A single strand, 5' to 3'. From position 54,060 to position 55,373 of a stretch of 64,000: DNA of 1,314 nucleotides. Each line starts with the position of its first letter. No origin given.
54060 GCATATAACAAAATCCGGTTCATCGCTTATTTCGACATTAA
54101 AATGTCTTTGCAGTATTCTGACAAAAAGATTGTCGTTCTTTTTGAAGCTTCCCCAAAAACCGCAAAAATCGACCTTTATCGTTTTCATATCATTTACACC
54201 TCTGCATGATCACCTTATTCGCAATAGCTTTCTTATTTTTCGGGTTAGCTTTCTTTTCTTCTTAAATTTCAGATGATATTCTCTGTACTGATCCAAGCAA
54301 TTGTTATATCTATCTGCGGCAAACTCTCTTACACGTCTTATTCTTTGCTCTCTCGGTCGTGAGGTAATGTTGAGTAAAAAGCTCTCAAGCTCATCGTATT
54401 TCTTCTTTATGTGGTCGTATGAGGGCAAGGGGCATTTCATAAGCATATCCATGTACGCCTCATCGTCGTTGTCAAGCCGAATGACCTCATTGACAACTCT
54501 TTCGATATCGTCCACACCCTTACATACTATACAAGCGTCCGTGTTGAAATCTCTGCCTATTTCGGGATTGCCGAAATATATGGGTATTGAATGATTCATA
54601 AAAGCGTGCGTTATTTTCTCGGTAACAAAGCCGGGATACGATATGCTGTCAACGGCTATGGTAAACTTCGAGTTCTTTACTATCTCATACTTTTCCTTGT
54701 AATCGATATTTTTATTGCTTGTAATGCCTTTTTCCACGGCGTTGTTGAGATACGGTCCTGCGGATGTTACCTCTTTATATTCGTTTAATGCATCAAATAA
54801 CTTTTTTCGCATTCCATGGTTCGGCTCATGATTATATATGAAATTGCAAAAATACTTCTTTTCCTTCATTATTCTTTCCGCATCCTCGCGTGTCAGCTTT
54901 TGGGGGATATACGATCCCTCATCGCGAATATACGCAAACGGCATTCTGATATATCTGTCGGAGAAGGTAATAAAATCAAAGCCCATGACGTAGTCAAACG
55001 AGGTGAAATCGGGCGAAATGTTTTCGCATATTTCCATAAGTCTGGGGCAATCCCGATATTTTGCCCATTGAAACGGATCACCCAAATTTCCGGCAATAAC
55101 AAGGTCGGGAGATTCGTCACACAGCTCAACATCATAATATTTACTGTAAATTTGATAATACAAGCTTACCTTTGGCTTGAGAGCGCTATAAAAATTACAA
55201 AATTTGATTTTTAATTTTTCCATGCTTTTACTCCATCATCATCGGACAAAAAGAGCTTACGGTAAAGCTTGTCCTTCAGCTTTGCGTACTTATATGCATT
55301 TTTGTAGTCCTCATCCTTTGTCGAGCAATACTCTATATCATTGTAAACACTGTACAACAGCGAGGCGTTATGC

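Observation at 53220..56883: Tightly overlapped operon coupling a DivIVA-domain protein, an XRE/TPR regulator and two GT10 fucosyltransferase paralogs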

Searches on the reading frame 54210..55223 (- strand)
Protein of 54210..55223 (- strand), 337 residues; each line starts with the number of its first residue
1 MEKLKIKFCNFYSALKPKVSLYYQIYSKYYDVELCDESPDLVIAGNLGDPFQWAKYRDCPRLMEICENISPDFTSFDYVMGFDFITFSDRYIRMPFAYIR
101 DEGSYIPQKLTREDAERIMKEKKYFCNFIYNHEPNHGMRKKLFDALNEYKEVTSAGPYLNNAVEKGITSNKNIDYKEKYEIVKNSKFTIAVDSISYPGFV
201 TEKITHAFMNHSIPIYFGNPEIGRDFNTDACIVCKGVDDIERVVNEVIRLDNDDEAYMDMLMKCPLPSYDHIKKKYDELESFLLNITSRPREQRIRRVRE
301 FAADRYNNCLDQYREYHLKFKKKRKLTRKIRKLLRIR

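Call 3: search_protein_families(library=pfam, proteins=[window:54210-55223:-], max_evalue=0.1)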
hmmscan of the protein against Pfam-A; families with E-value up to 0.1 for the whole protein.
window:54210-55223:- (337 aa): 2 families
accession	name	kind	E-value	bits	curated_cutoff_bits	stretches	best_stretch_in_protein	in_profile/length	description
PF18025.7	FucT_N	-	1.9e-17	63.9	27.2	1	6-96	1-87/91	Alpha-(1,3)-fucosyltransferase FucT N-terminal domain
PF00852.26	Glyco_transf_10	-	4.6e-10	39.9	23.9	1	120-259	3-134/182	Glycosyltransferase family 10 (fucosyltransferase) C-term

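Call 4: search_protein_families(library=ncbifam, proteins=[window:54210-55223:-], max_evalue=0.1)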
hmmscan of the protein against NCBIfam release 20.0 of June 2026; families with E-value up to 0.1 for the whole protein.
window:54210-55223:- (337 aa): 1 family
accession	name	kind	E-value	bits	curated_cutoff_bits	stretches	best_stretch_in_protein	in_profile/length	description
TIGR04146.1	GGGPS_Afulg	equivalog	0.025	14.5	320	1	84-140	142-198/221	phosphoglycerol geranylgeranyltransferase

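Call 9: find_homologous_proteins(query=window:54210-55223:-, max_evalue=0.00001)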
Query window:54210-55223:- (337 aa): 513 proteins with E <= 0.00001 among 1415 candidates; the best 120 are listed.
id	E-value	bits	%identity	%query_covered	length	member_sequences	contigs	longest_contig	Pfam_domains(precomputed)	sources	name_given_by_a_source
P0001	4.3e-226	768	99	100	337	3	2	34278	PF00852.27,PF18025.8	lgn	-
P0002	5.1e-131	455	62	100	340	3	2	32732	PF00852.27,PF18025.8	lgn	-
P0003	1.8e-120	420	57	100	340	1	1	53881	PF00852.27,PF18025.8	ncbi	-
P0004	7.7e-99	349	50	99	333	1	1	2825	PF00852.27,PF18025.8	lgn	-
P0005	1.2e-98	349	49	100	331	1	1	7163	PF00852.27,PF18025.8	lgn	-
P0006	2.9e-98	347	49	99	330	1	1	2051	PF00852.27,PF18025.8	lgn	-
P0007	1.0e-97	346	51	92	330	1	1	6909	PF00852.27,PF18025.8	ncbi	-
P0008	2.1e-97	345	50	99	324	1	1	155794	PF00852.27,PF18025.8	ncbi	-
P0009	3.9e-97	344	53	92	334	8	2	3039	PF00852.27,PF18025.8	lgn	-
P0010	6.0e-97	343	49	99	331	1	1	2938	PF00852.27,PF18025.8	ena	-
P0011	7.2e-97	343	50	94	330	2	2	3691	PF00852.27,PF18025.8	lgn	-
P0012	8.4e-97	343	49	99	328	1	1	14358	PF00852.27,PF18025.8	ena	-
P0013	8.6e-97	343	50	99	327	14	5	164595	PF00852.27,PF18025.8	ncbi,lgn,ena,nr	ncbi:MAG: hypothetical protein J6K64_04930 [Clostridia bacterium]|nr:hypothetical protein [Clostridi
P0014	5.0e-96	340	49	99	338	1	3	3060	PF00852.27,PF18025.8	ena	-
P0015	5.2e-96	340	52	92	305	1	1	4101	PF00852.27,PF18025.8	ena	-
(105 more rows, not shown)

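Call 11: find_encoding_contigs(protein=P0002, flank=8000, max_places=2)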
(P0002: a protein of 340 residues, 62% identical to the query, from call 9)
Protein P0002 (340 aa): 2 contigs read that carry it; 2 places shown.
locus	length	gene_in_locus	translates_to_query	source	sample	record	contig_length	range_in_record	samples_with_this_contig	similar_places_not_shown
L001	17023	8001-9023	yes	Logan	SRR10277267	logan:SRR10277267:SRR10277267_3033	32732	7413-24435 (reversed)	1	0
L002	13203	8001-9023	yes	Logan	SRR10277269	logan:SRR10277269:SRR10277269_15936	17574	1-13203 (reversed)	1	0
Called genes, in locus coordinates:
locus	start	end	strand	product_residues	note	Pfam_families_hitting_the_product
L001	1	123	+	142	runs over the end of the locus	PF01948:PyrI, PF02748:PyrI_C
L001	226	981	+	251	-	PF00497:SBP_bac_3, PF12974:Phosphonate-bd (weak)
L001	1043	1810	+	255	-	PF00528:BPD_transp_1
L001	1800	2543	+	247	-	PF00005:ABC_tran, PF02463:SMC_N (weak), PF13304:AAA_21 (weak)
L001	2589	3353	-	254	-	PF02368:Big_2 (weak), PF21461:HL_N-beta (weak)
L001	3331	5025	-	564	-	PF00963:Cohesin, PF07523:Big_3 (faint)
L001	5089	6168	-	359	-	PF05050:Methyltransf_21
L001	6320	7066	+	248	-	-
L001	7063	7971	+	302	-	PF01381:HTH_3, PF12844:HTH_19 (weak)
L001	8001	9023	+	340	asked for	PF18025:FucT_N, PF00852:Glyco_transf_10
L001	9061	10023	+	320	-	PF18025:FucT_N, PF00852:Glyco_transf_10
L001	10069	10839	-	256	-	PF08239:SH3_3 (weak), PF18348:SH3_16, PF00877:NLPC_P60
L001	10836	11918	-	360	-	PF02746:MR_MLE_N, PF13378:MR_MLE_C, PF07476:MAAL_C (faint)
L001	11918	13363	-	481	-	PF01546:Peptidase_M20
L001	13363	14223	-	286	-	PF00763:THF_DHG_CYH, PF02882:THF_DHG_CYH_C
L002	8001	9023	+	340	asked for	PF18025:FucT_N, PF00852:Glyco_transf_10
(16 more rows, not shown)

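Call 12: find_encoding_contigs(protein=P0003, flank=8000, max_places=2)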
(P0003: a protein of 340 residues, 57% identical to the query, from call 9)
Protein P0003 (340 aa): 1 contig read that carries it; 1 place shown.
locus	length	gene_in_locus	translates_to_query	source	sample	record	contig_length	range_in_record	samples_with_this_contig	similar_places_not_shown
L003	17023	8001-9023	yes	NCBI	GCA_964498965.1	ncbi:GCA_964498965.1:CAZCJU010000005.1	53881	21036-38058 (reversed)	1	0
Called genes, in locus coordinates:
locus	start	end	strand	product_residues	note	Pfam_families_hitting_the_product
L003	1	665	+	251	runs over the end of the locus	PF00497:SBP_bac_3, PF12974:Phosphonate-bd (weak)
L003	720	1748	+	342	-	PF00528:BPD_transp_1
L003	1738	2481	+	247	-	PF09818:ABC_ATPase (faint), PF00005:ABC_tran, PF02463:SMC_N, PF13304:AAA_21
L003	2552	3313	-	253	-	PF02368:Big_2 (weak)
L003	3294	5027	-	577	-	PF00963:Cohesin, PF07523:Big_3 (faint)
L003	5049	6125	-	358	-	PF05050:Methyltransf_21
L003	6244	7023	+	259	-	PF05103:DivIVA (weak)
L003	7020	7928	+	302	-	PF01381:HTH_3, PF12844:HTH_19 (faint), PF13560:HTH_31 (weak)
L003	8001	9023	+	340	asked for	PF18025:FucT_N, PF00852:Glyco_transf_10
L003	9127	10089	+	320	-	PF18025:FucT_N, PF00852:Glyco_transf_10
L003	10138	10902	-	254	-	PF08239:SH3_3 (faint), PF18348:SH3_16 (weak), PF00877:NLPC_P60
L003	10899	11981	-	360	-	PF02746:MR_MLE_N, PF13378:MR_MLE_C, PF07476:MAAL_C (faint)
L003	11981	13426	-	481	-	PF01546:Peptidase_M20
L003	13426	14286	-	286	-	PF00763:THF_DHG_CYH, PF02882:THF_DHG_CYH_C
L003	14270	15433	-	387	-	PF01790:LGT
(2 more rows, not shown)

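Call 13: find_encoding_contigs(protein=P0013, flank=8000, max_places=3)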
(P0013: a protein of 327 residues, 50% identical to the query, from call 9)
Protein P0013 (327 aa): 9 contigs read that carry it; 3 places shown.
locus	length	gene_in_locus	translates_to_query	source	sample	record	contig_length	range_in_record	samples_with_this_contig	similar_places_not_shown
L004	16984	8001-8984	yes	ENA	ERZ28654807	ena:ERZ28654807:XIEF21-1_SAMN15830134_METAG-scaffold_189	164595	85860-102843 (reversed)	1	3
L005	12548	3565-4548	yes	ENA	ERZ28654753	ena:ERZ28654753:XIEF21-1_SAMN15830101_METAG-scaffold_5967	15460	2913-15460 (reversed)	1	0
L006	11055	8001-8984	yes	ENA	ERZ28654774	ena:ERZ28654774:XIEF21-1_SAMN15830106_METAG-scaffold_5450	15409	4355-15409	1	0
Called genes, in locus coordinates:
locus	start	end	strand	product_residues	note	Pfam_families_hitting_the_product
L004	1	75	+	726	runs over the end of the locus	PF01926:MMR_HSR1, PF02421:FeoB_N, PF17910:FeoB_Cyto, PF07670:Gate, PF07664:FeoB_C, PF07670:Gate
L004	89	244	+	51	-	PF12669:FeoB_associated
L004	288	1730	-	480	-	-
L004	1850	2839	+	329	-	PF00149:Metallophos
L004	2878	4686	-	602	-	PF00005:ABC_tran, PF02463:SMC_N (faint)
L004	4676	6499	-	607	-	PF00005:ABC_tran, PF02463:SMC_N (weak)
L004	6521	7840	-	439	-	PF01266:DAO (faint)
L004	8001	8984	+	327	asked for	PF18025:FucT_N, PF00852:Glyco_transf_10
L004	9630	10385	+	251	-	PF08378:NERD, PF01396:Zn_ribbon_Top1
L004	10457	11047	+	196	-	PF13527:Acetyltransf_9 (faint), PF00583:Acetyltransf_1, PF13508:Acetyltransf_7, PF14542:Acetyltransf_CG (weak), PF08445:FR47 (faint), PF13673:Acetyltransf_10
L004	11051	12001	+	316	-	PF18082:NAT_N, PF18164:GNAT_C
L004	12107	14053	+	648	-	PF08306:Glyco_hydro_98M, PF08307:Glyco_hydro_98C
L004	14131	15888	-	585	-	PF02690:Na_Pi_cotrans, PF01895:PhoU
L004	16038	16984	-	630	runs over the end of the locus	PF03648:Glyco_hydro_67N, PF16126:DUF4838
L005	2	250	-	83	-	?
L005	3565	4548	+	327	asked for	PF18025:FucT_N, PF00852:Glyco_transf_10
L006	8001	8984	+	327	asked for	PF18025:FucT_N, PF00852:Glyco_transf_10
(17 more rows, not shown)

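Call 16: find_related_loci(query=A1, collection=genome_contigs, flank=10000)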
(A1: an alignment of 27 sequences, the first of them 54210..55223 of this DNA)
Query A1 (337 aa) in genome_contigs; peptide patterns used: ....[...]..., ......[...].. (x = any residue, [..] = any of these).
65 stretches matched a pattern; 31 encode a relative of the query (tblastn E <= 1e-3); 31 distinct loci.
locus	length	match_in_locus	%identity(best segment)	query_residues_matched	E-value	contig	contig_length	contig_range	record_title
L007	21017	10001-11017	57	1-337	2e-125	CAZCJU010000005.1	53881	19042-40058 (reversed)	MAG TPA_asm: uncultured Lachnospiraceae bacterium isolate SRP225648_co1_128 genome assembly, contig: NODE_1007_length_53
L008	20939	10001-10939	52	1-322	2e-102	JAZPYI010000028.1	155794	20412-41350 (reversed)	MAG: Acutalibacteraceae bacterium isolate T1900044648_TS20190114.MAGScoT_cleanbin_000002 SGB_1390_k141_1262344, whole ge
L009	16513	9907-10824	52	3-313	9e-102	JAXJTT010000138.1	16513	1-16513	MAG: Ruminococcus sp. isolate DOME_MAG_4550 4550_C0311_k141_619046, whole genome shotgun sequence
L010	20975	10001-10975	50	1-333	1e-101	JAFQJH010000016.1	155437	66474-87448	MAG: Clostridia bacterium isolate RGIG1871 Goat_Cecum-6__c375, whole genome shotgun sequence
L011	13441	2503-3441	49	1-322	3e-97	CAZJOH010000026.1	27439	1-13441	MAG TPA_asm: uncultured Clostridium sp. isolate SRP315200_co1_241 genome assembly, contig: NODE_2722_length_27439_cov_8.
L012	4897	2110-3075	48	1-330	2e-97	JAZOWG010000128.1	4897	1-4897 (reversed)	MAG: Acutalibacteraceae bacterium isolate T1900045524_YK20190218.MAGScoT_cleanbin_000007 SGB_7660_k141_1001756, whole ge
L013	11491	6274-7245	48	1-333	2e-96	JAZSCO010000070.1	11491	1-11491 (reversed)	MAG: Acutalibacteraceae bacterium isolate T1900044915_TS20190381.MAGScoT_cleanbin_000012 SGB_3328_k141_774019, whole gen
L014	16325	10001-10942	52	1-319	4e-96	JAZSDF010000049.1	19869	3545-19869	MAG: Acutalibacteraceae bacterium isolate T1900044600_TS20190066.MAGScoT_cleanbin_000042 SGB_687_k141_807982, whole geno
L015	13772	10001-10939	50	1-319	8e-96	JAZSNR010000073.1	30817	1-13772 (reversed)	MAG: Acutalibacteraceae bacterium isolate T1900044550_TS20190016.MAGScoT_cleanbin_000044 SGB_217_k141_76743, whole genom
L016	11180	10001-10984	46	1-336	2e-94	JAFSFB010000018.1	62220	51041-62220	MAG: Clostridia bacterium isolate RGIG3084 Goat_Rectum-5__c371, whole genome shotgun sequence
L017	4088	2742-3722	47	1-335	8e-95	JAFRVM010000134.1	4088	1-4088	MAG: Clostridia bacterium isolate RGIG2835 Goat_Omasum.Co__c964563, whole genome shotgun sequence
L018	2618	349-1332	48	2-337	7e-97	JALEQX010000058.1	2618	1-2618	MAG: Oscillospiraceae bacterium isolate SUG254 k141_9831150, whole genome shotgun sequence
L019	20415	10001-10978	48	1-334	2e-93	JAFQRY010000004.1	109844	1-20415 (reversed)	MAG: Clostridia bacterium isolate RGIG2096 Goat_Colon-3__c36756, whole genome shotgun sequence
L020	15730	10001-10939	50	1-319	4e-93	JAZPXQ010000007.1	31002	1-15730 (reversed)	MAG: Acutalibacteraceae bacterium isolate T1900044651_TS20190117.MAGScoT_cleanbin_000005 SGB_1416_k141_199843, whole gen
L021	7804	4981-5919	46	1-322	9e-92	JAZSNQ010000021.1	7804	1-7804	MAG: Acutalibacteraceae bacterium isolate T1900044550_TS20190016.MAGScoT_cleanbin_000048 SGB_218_k141_2388037, whole gen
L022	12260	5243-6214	46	1-333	9e-92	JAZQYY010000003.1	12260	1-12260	MAG: Acutalibacteraceae bacterium isolate T1900045159_TC20190153.MAGScoT_cleanbin_000008 SGB_5013_k141_948842, whole gen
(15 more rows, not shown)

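Call 22: search_protein_families(library=pfam, proteins=[L019:5443-6612:+, L019:6597-7772:+, L019:7779-9002:+, L019:9014-9979:+, L019:12228-13310:-, L019:13758-14918:-, L022:6235-8046:+, L009:6583-7614:+, L009:8863-9801:+, L009:12008-13258:+], max_evalue=0.001)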
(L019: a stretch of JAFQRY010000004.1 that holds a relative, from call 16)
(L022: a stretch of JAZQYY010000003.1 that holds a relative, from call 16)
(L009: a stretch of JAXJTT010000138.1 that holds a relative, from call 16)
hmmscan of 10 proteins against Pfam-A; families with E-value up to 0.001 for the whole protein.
L019:5443-6612:+ (389 aa): 1 family
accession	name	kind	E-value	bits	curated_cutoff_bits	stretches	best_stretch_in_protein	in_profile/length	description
PF02350.25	Epimerase_2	-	1.4e-76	258.1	30.6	1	36-374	6-346/347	UDP-N-acetylglucosamine 2-epimerase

L019:6597-7772:+ (391 aa): 4 families
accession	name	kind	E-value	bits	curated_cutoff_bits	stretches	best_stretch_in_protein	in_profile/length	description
PF14667.12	Polysacc_synt_C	-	1.4e-45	154.4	28.7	1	276-387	1-111/111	Polysaccharide biosynthesis C-terminal domain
PF01370.27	Epimerase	-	2.3e-17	63.6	20.9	1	8-209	1-230/240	NAD dependent epimerase/dehydratase family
PF07993.18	NAD_binding_4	-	3.7e-05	23.4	20.1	0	115-155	170-209/258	Male sterility protein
PF16363.11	GDP_Man_Dehyd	-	0.00031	20.7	27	0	121-217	151-250/332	GDP-mannose 4,6 dehydratase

L019:7779-9002:+ (407 aa): 1 family
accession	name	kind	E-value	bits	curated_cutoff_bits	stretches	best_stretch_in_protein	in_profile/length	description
PF14907.12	NTP_transf_5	-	2.2e-33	116.3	31.2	1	66-278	38-248/249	Uncharacterised nucleotidyltransferase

L019:9014-9979:+ (321 aa): 1 family
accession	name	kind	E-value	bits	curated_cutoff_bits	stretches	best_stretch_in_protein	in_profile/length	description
PF03816.19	LytR_cpsA_psr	-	1.1e-33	117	24.6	1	97-238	1-149/150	LytR_cpsA_psr family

L019:12228-13310:- (360 aa): 7 families
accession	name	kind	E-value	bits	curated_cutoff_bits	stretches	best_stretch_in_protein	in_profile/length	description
PF01370.27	Epimerase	-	3.1e-54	184.3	20.9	1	17-278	1-240/240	NAD dependent epimerase/dehydratase family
PF16363.11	GDP_Man_Dehyd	-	9.8e-49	167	27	1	18-350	1-331/332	GDP-mannose 4,6 dehydratase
PF01073.25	3Beta_HSD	-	2.2e-19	70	22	1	18-247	1-222/280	3-beta hydroxysteroid dehydrogenase/isomerase family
PF02719.21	Polysacc_synt_2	-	5.6e-18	65.6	20.2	1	17-204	1-171/293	Polysaccharide biosynthesis protein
PF04321.23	RmlD_sub_bind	-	9e-16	58.2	27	1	16-288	2-223/287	RmlD substrate binding domain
PF07993.18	NAD_binding_4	-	9.1e-09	35.3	20.1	1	19-206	1-209/258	Male sterility protein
PF08659.16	KR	-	0.00039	20.8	22.6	0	16-162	2-150/180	KR domain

L019:13758-14918:- (386 aa): 1 family
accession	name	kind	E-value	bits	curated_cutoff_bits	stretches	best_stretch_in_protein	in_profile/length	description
PF03816.19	LytR_cpsA_psr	-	7.7e-37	127.2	24.6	1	154-301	1-149/150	LytR_cpsA_psr family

L022:6235-8046:+ (603 aa): 2 families
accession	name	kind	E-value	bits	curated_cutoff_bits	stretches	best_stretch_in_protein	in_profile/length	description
PF00082.27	Peptidase_S8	-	1.6e-34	120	21.8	1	156-393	4-288/288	Subtilase family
PF21461.3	HL_N-beta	-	2.7e-07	30.7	27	1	443-485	16-57/57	Hyaluronate lyase, N-terminal beta-sheet domain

L009:6583-7614:+ (343 aa): 10 families
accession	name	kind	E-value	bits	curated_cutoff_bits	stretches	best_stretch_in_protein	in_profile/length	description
PF02719.21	Polysacc_synt_2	-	1.8e-100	336.3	20.2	1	9-289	1-291/293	Polysaccharide biosynthesis protein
PF01370.27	Epimerase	-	4.3e-23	82.4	20.9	1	10-226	2-229/240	NAD dependent epimerase/dehydratase family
PF08485.16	Polysacc_syn_2C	-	1.2e-18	67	25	1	292-339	1-48/48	Polysaccharide biosynthesis protein C-terminal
PF16363.11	GDP_Man_Dehyd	-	5.8e-17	62.6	27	1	10-269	1-281/332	GDP-mannose 4,6 dehydratase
PF01073.25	3Beta_HSD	-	5.8e-17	62.1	22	1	11-138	2-122/280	3-beta hydroxysteroid dehydrogenase/isomerase family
PF13460.12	NAD_binding_10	-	8.4e-10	39.2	27.2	1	13-157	1-125/184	NAD(P)H-binding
PF07993.18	NAD_binding_4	-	7.3e-09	35.6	20.1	1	11-141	1-145/258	Male sterility protein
PF05368.20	NmrA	-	8.9e-07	29.2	27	1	8-202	4-179/298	NmrA-like family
PF04321.23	RmlD_sub_bind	-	4.7e-06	26.3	27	1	8-133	2-102/287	RmlD substrate binding domain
PF08659.16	KR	-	2.4e-05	24.8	22.6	1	7-93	1-93/180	KR domain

L009:8863-9801:+ (312 aa): 0 families

L009:12008-13258:+ (416 aa): 7 families
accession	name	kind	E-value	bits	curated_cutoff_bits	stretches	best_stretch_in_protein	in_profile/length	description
PF03721.20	UDPG_MGDP_dh_N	-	8.7e-31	107.4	27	1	7-174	1-181/187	UDP-glucose/GDP-mannose dehydrogenase family, NAD binding domain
PF00984.24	UDPG_MGDP_dh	-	7.3e-28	97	25.4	1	204-293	2-93/94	UDP-glucose/GDP-mannose dehydrogenase family, central domain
PF03720.21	UDPG_MGDP_dh_C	-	1.2e-11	45.4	30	1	328-403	2-80/103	UDP-glucose/GDP-mannose dehydrogenase family, UDP binding domain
PF01210.29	NAD_Gly3P_dh_N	-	2e-06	28.3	23.1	1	8-91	1-81/158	NAD-dependent glycerol-3-phosphate dehydrogenase N-terminus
PF02737.24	3HCDH_N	-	1.1e-05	25.8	22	1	8-100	1-99/180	3-hydroxyacyl-CoA dehydrogenase, NAD binding domain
PF00056.29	Ldh_1_N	-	0.0004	20.9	27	0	7-121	1-116/141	lactate/malate dehydrogenase, NAD binding domain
PF02826.25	2-Hacid_dh_C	-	0.00069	19.5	25.1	0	347-392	50-96/178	D-isomer specific 2-hydroxyacid dehydrogenase, NAD binding domain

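Call 23: search_protein_families(library=pfam, proteins=[L015:8614-9816:-, L015:7897-8595:-, L015:11026-11424:-, L015:11553-12530:-, L020:12747-14420:+, L008:7808-9988:+, L008:6190-7806:+, L008:11014-11913:-, L015:7384-7908:+, L008:12033-13454:+], max_evalue=0.001)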
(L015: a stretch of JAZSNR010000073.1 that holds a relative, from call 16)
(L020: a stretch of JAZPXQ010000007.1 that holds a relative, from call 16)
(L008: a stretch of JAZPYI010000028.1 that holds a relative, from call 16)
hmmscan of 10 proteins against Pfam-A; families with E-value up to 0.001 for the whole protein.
L015:8614-9816:- (400 aa): 3 families
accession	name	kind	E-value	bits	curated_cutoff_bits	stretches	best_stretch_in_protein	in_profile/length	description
PF02773.21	S-AdoMet_synt_C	-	8.7e-69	230.2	25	1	247-386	1-138/138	S-adenosylmethionine synthetase, C-terminal domain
PF02772.21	S-AdoMet_synt_M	-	3.6e-51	172.8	29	1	129-245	2-120/120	S-adenosylmethionine synthetase, central domain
PF00438.25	S-AdoMet_synt_N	-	4.1e-44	149.6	33.1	1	9-106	2-99/99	S-adenosylmethionine synthetase, N-terminal domain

L015:7897-8595:- (232 aa): 5 families
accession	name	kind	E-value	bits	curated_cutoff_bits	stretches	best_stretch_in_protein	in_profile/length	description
PF04002.20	RadC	-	1.3e-23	83.7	22.1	1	106-222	2-117/121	RadC-like JAB domain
PF20582.4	UPF0758_N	-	2.7e-06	27.8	27.1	1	18-81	14-76/77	UPF0758 N-terminal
PF12826.13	HHH_2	-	6.2e-06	26.7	27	1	47-85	14-52/64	Helix-hairpin-helix motif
PF14520.12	HHH_5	-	1.1e-05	26.2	27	1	47-84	13-51/57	Helix-hairpin-helix domain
PF00633.29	HHH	-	7.9e-05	22.8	24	1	58-81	1-24/30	Helix-hairpin-helix motif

L015:11026-11424:- (132 aa): 1 family
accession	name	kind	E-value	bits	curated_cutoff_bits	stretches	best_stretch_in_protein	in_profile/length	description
PF02452.23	PemK_toxin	-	2.7e-36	124.5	23.1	1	21-126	1-107/109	PemK-like, MazF-like toxin of type II toxin-antitoxin system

L015:11553-12530:- (325 aa): 2 families
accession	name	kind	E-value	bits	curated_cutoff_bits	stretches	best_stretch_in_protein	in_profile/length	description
PF13306.12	LRR_5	-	2.6e-34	118.3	27.7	1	170-295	1-123/127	BspA type Leucine rich repeat region (6 copies)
PF13855.12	LRR_8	-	3.1e-05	24.1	27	0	192-235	14-56/61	Leucine rich repeat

L020:12747-14420:+ (557 aa): 3 families
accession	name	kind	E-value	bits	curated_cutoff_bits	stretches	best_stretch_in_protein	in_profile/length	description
PF00128.31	Alpha-amylase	-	1.2e-146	489.9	22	1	13-479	1-446/446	Alpha amylase, catalytic domain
PF23915.1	SusG_C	-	4.8e-06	27.2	27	1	492-553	2-62/62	Alpha-amylase SusG C-terminal domain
PF14701.12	hDGE_amylase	-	0.00017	21.2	27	1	28-114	19-113/439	Glycogen debranching enzyme, glucanotransferase domain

L008:7808-9988:+ (726 aa): 4 families
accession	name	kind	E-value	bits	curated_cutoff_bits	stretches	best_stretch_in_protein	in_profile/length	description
PF02065.24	Melibiase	-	2.3e-143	477.8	27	1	292-631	2-347/347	Melibiase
PF16875.11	Glyco_hydro_36N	-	1.2e-93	313.7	27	1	29-287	1-253/253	Glycosyl hydrolase family 36 N-terminal domain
PF16874.11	Glyco_hydro_36C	-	1.6e-19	70.6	27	1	646-719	2-74/77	Glycosyl hydrolase family 36 C-terminal domain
PF01055.32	Glyco_hydro_31_2nd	-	0.00014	21.7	23.5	1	356-488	32-163/328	Glycosyl hydrolases family 31 TIM-barrel domain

L008:6190-7806:+ (538 aa): 1 family
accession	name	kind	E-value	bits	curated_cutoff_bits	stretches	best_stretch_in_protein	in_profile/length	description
PF13320.12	GH123_cat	-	8.5e-113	377.4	23.1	1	160-491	1-324/324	Glycoside hydrolase 123, catalytic domain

L008:11014-11913:- (299 aa): 2 families
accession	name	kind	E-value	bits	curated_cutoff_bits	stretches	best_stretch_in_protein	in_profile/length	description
PF12833.13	HTH_18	-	2.7e-16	60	33.6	1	217-292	4-79/80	Helix-turn-helix domain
PF00165.29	HTH_AraC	-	2.3e-10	40.8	26.6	1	259-290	10-40/42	Bacterial regulatory helix-turn-helix proteins, AraC family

L015:7384-7908:+ (174 aa): 1 family
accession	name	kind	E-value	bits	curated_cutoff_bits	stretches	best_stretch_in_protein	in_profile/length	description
PF07670.19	Gate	-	4.4e-11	43.6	29.6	1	42-143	1-103/104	Nucleoside recognition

L008:12033-13454:+ (473 aa): 4 families
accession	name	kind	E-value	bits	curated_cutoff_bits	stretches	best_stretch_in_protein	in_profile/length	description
PF02878.22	PGM_PMM_I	-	1.1e-35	122.8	22.5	1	6-141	2-136/138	Phosphoglucomutase/phosphomannomutase, alpha/beta/alpha domain I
PF02880.22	PGM_PMM_III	-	1.1e-23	83.9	20.7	1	270-378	2-112/115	Phosphoglucomutase/phosphomannomutase, alpha/beta/alpha domain III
PF02879.22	PGM_PMM_II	-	4.8e-23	82.1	29.3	1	165-265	2-103/103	Phosphoglucomutase/phosphomannomutase, alpha/beta/alpha domain II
PF00408.26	PGM_PMM_IV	-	1.7e-06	28.5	23.1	1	419-465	16-63/68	Phosphoglucomutase/phosphomannomutase, C-terminal domain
